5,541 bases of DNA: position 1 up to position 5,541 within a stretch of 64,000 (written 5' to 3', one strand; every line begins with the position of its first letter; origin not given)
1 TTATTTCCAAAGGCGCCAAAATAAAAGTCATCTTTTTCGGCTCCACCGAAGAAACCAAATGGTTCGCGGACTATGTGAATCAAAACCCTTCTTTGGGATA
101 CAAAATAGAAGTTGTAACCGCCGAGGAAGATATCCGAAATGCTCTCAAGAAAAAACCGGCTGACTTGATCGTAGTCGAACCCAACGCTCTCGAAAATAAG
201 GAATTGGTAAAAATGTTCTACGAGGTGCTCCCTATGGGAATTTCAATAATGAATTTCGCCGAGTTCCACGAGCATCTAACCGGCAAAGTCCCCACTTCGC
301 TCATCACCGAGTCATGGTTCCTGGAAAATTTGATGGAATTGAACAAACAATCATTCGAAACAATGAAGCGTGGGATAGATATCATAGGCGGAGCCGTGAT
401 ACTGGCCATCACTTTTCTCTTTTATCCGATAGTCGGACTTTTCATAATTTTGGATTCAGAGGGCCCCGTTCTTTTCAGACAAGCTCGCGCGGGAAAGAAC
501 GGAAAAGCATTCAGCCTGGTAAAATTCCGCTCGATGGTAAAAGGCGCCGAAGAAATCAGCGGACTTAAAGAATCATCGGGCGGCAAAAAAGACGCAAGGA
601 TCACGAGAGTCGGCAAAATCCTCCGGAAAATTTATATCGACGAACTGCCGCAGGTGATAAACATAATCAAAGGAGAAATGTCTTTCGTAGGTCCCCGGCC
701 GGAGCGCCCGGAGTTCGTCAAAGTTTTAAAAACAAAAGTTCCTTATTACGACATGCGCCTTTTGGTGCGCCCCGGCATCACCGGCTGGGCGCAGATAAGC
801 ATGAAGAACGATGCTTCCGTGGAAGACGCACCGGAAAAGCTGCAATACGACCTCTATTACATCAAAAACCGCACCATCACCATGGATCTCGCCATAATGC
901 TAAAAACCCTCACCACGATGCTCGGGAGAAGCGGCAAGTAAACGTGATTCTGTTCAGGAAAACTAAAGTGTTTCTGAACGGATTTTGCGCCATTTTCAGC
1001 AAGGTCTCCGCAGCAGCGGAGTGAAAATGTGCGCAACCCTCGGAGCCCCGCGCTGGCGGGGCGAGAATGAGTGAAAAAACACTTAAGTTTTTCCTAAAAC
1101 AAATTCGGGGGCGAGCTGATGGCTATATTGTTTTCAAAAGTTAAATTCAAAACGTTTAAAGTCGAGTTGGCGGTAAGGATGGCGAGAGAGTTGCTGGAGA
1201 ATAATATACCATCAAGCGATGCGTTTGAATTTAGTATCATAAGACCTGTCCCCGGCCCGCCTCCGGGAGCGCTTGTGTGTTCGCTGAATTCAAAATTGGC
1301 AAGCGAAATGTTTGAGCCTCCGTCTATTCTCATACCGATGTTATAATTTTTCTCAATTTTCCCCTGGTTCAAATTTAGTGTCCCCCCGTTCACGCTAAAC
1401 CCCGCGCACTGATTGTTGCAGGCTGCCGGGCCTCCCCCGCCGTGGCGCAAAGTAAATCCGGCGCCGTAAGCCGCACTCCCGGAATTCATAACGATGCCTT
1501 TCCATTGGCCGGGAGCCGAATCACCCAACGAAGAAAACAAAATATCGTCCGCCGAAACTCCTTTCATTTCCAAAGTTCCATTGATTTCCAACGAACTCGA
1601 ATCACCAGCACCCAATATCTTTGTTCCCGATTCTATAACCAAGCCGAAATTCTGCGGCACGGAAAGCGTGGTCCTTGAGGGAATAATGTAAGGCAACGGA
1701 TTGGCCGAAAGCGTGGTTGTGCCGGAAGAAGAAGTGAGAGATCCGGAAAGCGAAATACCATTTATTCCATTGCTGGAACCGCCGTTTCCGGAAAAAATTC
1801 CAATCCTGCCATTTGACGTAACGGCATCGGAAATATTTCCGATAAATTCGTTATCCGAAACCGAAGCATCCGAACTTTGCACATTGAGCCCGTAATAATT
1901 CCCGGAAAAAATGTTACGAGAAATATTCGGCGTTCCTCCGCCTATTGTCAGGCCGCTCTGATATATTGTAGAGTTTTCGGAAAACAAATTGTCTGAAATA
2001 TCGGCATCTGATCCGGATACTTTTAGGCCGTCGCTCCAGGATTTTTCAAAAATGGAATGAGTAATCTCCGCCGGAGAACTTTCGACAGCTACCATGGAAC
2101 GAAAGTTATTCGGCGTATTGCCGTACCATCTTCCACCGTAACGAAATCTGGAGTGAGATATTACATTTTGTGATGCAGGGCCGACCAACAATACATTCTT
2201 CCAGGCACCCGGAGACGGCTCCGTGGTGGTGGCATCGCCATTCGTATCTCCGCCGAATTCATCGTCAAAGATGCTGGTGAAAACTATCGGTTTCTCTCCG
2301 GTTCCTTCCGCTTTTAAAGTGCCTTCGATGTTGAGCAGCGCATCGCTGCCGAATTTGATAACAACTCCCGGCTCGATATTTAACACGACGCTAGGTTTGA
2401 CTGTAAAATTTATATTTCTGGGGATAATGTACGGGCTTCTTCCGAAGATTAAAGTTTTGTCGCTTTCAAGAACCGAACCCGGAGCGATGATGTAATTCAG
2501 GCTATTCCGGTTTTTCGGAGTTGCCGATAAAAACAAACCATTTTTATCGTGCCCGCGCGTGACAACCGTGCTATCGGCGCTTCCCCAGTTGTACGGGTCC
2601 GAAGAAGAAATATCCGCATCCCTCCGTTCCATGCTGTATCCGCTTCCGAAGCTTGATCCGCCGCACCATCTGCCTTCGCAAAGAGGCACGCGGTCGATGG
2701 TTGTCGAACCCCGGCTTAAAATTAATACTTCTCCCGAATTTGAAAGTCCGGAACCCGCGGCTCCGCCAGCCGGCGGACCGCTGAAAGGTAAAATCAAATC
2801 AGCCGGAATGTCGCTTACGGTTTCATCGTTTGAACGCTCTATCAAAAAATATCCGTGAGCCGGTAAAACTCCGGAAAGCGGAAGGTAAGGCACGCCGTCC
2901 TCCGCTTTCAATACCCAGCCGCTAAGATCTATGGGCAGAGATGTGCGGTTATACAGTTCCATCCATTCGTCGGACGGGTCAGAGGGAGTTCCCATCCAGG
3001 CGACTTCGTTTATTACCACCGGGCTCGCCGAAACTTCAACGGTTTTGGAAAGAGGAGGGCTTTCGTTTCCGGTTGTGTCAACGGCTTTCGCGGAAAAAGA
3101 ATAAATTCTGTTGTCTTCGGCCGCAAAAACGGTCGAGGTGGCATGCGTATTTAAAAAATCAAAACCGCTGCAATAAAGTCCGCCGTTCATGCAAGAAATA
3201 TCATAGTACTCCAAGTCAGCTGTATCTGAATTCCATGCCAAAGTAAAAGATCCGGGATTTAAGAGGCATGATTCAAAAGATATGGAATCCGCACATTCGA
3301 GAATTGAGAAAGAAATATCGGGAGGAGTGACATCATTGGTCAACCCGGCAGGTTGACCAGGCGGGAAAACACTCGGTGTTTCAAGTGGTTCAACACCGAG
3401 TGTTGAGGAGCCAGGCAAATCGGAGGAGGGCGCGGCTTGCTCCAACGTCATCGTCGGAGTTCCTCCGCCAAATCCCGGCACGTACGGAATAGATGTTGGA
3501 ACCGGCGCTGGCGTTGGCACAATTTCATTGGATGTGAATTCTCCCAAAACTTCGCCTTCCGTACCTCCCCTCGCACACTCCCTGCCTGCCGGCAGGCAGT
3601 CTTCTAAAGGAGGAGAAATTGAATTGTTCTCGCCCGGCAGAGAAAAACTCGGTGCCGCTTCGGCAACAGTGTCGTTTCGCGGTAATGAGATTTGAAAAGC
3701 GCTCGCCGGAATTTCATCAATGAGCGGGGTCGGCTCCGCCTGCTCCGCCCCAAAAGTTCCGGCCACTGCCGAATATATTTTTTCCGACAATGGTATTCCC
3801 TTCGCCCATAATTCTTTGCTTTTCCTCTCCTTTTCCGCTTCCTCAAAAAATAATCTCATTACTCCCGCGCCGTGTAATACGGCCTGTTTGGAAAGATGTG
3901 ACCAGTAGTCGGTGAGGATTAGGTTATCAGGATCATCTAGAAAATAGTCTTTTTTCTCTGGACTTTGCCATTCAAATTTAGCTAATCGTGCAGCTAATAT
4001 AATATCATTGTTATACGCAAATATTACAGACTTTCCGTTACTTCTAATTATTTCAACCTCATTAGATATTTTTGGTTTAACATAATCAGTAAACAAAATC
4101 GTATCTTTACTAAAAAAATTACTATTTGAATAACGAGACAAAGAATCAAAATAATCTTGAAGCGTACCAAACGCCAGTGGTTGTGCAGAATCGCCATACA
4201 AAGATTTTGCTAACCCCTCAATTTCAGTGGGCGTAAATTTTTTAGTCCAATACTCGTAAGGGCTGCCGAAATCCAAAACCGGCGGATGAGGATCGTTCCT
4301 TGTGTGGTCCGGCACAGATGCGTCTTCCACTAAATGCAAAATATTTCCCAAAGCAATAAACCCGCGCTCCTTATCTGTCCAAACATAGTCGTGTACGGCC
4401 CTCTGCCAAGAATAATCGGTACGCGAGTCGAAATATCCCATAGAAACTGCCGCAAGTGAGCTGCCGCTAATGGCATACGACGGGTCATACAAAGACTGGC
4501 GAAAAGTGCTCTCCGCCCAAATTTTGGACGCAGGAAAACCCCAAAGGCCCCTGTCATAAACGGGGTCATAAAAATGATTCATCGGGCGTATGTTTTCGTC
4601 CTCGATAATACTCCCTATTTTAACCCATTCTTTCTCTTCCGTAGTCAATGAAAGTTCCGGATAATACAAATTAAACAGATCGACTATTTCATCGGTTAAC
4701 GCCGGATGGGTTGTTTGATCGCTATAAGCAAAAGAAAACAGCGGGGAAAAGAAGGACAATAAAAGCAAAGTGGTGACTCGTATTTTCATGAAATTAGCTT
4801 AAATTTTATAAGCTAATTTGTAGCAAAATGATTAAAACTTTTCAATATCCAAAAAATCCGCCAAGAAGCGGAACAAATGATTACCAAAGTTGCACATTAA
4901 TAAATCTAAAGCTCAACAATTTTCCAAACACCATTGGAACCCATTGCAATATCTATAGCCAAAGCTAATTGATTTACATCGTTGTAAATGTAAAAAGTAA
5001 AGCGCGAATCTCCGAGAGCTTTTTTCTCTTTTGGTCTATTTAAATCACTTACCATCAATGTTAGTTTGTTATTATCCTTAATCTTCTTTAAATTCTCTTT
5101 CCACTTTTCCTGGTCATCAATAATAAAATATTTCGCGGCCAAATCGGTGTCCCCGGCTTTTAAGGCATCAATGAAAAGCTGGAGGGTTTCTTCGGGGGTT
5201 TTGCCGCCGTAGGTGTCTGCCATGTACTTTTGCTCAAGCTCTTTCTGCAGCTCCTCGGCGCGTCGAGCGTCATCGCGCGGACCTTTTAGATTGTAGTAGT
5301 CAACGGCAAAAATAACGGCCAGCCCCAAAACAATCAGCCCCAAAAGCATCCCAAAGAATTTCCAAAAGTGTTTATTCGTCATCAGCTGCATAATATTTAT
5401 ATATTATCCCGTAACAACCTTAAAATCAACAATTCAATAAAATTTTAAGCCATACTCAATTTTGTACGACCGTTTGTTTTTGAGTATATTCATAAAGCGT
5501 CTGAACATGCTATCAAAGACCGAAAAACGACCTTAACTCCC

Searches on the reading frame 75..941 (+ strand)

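Call 71: search_protein_families(library=pfam, proteins=[window:75-941:+], max_evalue=0.001)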
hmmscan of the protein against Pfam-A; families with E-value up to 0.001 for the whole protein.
window:75-941:+ (288 aa): 1 family
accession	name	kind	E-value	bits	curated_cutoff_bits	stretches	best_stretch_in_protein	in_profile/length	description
PF02397.22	Bac_transf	-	4.4e-61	206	27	1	98-283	1-178/179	Bacterial sugar transferase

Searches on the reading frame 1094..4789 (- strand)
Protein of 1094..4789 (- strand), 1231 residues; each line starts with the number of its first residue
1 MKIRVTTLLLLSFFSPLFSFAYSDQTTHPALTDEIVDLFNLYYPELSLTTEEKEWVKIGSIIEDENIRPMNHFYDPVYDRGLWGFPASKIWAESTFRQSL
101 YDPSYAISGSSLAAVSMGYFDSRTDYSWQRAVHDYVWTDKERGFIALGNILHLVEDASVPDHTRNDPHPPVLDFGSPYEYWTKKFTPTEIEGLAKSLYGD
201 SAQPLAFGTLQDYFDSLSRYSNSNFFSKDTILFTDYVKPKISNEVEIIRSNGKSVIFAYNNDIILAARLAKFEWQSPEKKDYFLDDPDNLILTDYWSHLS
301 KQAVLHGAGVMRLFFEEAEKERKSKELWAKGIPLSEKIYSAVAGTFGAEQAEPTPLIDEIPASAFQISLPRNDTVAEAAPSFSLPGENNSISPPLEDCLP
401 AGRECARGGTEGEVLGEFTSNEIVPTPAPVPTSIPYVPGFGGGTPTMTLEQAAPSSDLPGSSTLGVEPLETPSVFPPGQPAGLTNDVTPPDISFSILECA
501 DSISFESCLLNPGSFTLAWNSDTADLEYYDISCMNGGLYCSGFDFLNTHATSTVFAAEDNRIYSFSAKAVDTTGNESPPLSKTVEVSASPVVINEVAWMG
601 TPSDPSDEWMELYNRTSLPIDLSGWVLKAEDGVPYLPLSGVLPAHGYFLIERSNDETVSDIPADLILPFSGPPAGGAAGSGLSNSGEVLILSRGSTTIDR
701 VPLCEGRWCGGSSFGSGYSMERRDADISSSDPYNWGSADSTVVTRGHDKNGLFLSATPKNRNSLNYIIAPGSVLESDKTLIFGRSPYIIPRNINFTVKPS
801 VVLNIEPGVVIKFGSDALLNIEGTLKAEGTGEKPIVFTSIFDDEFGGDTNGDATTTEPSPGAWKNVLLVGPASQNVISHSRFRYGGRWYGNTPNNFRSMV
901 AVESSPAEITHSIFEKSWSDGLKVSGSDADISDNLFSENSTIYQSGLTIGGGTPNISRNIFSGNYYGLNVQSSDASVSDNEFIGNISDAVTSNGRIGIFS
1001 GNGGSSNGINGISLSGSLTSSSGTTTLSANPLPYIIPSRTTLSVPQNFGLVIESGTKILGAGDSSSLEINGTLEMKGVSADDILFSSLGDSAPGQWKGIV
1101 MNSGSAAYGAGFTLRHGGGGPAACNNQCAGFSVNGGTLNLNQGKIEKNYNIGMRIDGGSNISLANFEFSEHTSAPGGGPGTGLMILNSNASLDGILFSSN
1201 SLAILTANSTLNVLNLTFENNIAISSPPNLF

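Call 71: search_protein_families(library=pfam, proteins=[window:1094-4789:-], max_evalue=0.001)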
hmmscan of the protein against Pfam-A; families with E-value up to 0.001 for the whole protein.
window:1094-4789:- (1231 aa): 1 family
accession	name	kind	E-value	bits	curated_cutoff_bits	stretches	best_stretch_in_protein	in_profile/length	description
PF00932.25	LTD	-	7.6e-11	42.8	34.3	1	588-700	5-104/109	Lamin Tail Domain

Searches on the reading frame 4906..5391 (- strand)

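Call 48: search_protein_families(library=pfam, proteins=[window:4906-5391:-], max_evalue=0.1)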
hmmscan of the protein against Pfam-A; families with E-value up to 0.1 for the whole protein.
window:4906-5391:- (161 aa): 1 family
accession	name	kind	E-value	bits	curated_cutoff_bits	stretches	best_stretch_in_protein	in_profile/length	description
PF12870.14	DUF4878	-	0.026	15.3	24.1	1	62-104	4-46/112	Domain of unknown function (DUF4878)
